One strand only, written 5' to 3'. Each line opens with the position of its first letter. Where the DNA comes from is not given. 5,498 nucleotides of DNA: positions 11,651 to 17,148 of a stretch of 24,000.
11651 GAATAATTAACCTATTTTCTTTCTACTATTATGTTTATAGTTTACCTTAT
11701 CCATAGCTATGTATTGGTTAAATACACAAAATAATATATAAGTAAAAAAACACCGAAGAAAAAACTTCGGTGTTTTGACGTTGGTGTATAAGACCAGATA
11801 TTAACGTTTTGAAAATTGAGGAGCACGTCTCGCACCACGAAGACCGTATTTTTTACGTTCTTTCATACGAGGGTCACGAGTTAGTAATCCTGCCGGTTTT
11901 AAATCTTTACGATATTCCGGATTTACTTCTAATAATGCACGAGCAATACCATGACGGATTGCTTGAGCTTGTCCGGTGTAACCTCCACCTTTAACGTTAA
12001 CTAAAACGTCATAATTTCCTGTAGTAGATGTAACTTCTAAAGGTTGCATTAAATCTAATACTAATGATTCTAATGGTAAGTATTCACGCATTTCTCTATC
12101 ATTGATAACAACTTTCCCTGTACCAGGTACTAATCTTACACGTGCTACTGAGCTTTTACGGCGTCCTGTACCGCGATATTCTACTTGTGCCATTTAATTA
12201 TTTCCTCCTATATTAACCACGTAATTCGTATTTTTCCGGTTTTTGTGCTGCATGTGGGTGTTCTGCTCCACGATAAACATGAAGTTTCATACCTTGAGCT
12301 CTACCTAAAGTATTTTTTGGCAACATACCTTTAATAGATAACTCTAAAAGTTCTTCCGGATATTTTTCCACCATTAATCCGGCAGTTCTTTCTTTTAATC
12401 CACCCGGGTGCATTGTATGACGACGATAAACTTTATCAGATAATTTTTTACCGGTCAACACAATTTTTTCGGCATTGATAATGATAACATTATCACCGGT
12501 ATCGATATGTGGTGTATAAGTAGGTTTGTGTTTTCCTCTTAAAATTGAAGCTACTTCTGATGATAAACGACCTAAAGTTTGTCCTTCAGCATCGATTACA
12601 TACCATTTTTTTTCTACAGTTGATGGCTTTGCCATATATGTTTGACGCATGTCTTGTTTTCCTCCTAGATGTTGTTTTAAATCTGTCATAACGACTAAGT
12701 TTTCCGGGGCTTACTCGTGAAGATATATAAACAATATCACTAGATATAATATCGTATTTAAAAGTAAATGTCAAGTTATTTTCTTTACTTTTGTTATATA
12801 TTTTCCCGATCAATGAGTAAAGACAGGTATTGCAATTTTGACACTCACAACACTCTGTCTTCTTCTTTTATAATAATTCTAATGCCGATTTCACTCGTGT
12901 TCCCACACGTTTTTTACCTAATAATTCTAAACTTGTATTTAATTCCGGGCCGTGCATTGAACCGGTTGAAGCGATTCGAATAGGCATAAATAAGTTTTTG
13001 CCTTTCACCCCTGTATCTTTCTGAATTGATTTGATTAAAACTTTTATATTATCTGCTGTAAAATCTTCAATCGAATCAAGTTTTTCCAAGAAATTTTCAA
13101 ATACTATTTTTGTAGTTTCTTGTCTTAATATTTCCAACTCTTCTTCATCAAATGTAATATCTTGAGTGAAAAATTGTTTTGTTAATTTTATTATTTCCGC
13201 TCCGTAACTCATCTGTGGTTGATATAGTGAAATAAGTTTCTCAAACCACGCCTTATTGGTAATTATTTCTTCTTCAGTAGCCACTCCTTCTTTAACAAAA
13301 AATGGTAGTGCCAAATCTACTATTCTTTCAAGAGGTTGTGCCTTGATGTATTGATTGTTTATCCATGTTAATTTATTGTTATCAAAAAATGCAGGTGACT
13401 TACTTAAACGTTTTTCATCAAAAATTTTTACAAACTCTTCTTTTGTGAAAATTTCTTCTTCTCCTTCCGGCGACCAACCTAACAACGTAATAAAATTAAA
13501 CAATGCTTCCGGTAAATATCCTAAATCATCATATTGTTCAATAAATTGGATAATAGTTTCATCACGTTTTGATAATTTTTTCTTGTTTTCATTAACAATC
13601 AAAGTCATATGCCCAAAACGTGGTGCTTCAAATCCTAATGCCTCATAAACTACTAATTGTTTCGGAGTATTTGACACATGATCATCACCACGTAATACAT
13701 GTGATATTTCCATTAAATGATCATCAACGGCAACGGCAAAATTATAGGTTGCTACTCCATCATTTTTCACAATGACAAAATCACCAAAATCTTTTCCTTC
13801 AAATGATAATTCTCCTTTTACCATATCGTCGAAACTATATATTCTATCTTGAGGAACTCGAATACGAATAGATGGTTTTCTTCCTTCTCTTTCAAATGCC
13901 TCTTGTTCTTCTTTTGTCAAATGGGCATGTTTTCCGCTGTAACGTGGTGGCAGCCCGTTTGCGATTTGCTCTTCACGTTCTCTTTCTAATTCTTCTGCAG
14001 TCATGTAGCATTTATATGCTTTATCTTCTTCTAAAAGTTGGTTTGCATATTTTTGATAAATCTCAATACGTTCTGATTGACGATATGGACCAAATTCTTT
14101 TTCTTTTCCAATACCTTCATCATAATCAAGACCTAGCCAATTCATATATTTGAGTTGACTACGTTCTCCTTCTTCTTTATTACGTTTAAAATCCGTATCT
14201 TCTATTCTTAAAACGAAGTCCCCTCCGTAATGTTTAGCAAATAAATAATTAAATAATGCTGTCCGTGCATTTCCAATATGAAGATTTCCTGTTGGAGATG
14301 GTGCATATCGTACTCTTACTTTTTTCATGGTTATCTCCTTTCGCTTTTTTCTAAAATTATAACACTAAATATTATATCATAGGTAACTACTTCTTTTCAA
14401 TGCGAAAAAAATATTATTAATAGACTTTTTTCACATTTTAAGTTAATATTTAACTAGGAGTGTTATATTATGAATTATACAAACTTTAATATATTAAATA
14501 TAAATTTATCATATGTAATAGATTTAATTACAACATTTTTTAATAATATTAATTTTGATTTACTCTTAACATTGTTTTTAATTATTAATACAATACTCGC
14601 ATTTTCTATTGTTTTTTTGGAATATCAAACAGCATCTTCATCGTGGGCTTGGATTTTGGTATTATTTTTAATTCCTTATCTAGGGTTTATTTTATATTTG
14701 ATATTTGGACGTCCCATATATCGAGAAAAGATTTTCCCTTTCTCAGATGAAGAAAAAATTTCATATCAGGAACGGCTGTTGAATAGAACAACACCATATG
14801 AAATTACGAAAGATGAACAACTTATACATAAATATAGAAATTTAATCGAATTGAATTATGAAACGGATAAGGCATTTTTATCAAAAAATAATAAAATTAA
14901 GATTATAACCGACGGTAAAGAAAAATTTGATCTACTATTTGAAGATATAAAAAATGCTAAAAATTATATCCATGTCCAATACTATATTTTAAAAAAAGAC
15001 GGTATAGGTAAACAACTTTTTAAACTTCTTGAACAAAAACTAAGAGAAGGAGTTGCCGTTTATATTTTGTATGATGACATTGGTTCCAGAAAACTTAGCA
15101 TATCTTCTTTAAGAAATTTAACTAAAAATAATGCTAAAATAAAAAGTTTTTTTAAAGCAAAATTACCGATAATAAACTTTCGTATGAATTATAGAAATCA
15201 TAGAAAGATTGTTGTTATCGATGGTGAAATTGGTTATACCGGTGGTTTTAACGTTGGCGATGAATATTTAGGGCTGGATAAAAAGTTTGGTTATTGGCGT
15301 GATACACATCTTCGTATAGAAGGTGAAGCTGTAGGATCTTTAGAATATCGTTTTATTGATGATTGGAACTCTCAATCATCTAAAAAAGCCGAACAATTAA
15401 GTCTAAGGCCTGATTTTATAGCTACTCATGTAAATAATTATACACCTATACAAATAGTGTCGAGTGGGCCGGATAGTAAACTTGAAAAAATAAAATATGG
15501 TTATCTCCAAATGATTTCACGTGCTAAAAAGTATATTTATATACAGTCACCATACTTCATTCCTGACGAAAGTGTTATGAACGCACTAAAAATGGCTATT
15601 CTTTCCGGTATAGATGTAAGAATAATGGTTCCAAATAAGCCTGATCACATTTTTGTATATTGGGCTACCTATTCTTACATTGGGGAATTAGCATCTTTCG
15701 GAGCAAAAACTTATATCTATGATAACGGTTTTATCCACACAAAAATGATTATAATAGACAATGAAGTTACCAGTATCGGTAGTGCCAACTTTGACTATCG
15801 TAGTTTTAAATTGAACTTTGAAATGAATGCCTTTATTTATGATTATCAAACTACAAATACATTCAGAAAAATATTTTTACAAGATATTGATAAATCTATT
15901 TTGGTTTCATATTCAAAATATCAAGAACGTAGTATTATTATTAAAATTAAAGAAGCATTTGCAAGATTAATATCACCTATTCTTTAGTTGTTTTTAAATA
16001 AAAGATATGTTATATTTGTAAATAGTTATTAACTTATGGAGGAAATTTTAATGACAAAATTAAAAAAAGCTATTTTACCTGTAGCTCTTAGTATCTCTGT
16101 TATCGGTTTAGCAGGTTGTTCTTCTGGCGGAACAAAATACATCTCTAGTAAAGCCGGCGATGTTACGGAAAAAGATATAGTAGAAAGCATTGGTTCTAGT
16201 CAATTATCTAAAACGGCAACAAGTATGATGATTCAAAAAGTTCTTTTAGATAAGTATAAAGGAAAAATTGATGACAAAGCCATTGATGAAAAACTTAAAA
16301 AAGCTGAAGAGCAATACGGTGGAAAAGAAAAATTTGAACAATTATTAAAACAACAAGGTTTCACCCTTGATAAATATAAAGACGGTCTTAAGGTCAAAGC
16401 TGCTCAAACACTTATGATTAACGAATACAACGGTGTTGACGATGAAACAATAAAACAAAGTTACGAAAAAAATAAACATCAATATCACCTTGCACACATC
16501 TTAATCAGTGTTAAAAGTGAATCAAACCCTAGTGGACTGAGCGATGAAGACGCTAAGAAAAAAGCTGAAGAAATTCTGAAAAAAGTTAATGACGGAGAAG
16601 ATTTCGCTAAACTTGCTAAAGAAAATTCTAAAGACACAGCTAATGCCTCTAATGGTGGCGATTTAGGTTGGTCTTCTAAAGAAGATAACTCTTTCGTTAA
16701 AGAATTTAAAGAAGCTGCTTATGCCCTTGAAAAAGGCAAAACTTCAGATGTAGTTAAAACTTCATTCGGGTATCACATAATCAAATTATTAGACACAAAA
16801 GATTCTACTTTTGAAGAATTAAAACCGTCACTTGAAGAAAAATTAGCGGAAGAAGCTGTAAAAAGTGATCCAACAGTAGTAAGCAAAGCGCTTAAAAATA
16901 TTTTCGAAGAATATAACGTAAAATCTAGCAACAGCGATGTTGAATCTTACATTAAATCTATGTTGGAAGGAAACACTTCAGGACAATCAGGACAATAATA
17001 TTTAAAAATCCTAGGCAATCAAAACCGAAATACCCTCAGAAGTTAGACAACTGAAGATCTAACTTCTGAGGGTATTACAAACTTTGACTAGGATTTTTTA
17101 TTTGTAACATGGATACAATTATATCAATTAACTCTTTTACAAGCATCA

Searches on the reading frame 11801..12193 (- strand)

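Call 12: search_protein_families(library=pfam, proteins=[window:11801-12193:-], max_evalue=0.00001)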
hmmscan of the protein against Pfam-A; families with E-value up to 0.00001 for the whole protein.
window:11801-12193:- (130 aa): 1 family
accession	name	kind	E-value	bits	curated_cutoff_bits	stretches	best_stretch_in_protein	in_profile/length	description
PF00380.25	Ribosomal_S9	-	2.3e-50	170.6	22.5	1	10-130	1-121/121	Ribosomal protein S9/S16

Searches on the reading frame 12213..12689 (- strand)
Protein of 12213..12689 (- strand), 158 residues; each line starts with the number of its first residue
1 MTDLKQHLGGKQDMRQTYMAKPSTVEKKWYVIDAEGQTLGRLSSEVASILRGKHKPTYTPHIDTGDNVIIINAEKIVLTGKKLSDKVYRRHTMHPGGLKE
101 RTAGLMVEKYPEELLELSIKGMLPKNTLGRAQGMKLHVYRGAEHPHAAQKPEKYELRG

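Call 12: search_protein_families(library=pfam, proteins=[window:12213-12689:-], max_evalue=0.00001)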
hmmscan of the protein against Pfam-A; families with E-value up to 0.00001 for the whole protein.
window:12213-12689:- (158 aa): 1 family
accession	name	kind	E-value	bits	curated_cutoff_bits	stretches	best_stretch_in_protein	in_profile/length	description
PF00572.24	Ribosomal_L13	-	8.5e-48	161.8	23.8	1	27-145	1-119/119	Ribosomal protein L13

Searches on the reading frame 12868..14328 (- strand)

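Call 12: search_protein_families(library=pfam, proteins=[window:12868-14328:-], max_evalue=0.00001)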
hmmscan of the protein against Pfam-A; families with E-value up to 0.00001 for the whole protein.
window:12868-14328:- (486 aa): 2 families
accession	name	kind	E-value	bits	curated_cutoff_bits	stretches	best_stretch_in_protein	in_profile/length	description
PF00749.27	tRNA-synt_1c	-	4.6e-118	394.1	23.4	1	3-322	1-314/314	tRNA synthetases class I (E and Q), catalytic domain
PF19269.4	Anticodon_2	-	6.1e-27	95.2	23.6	1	336-483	2-141/141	Anticodon binding domain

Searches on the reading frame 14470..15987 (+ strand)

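Call 12: search_protein_families(library=pfam, proteins=[window:14470-15987:+], max_evalue=0.00001)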
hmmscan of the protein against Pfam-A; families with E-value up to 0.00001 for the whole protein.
window:14470-15987:+ (505 aa): 3 families
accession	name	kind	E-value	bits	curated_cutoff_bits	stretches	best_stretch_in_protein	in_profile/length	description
PF13091.12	PLDc_2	-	1.5e-45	154.7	27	2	346-472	2-131/132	PLD-like domain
PF00614.28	PLDc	-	1.1e-17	63.6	21.9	2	419-445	2-28/28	Phospholipase D Active site motif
PF13396.11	PLDc_N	-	3.2e-11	43.5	23.3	1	38-81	1-42/42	Phospholipase_D-nuclease N-terminal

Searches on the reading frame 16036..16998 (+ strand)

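Call 12: search_protein_families(library=pfam, proteins=[window:16036-16998:+], max_evalue=0.00001)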
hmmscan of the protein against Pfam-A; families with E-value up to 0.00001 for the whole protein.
window:16036-16998:+ (320 aa): 3 families
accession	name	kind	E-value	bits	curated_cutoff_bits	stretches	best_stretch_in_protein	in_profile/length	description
PF13616.12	Rotamase_3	-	2.3e-29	102.7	22.5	1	145-254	11-115/116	PPIC-type PPIASE domain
PF00639.27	Rotamase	-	1.2e-26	93.9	21.7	1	154-252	1-96/97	PPIC-type PPIASE domain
PF13145.12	Rotamase_2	-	1.3e-13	52.2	27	1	134-263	1-120/121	PPIC-type PPIASE domain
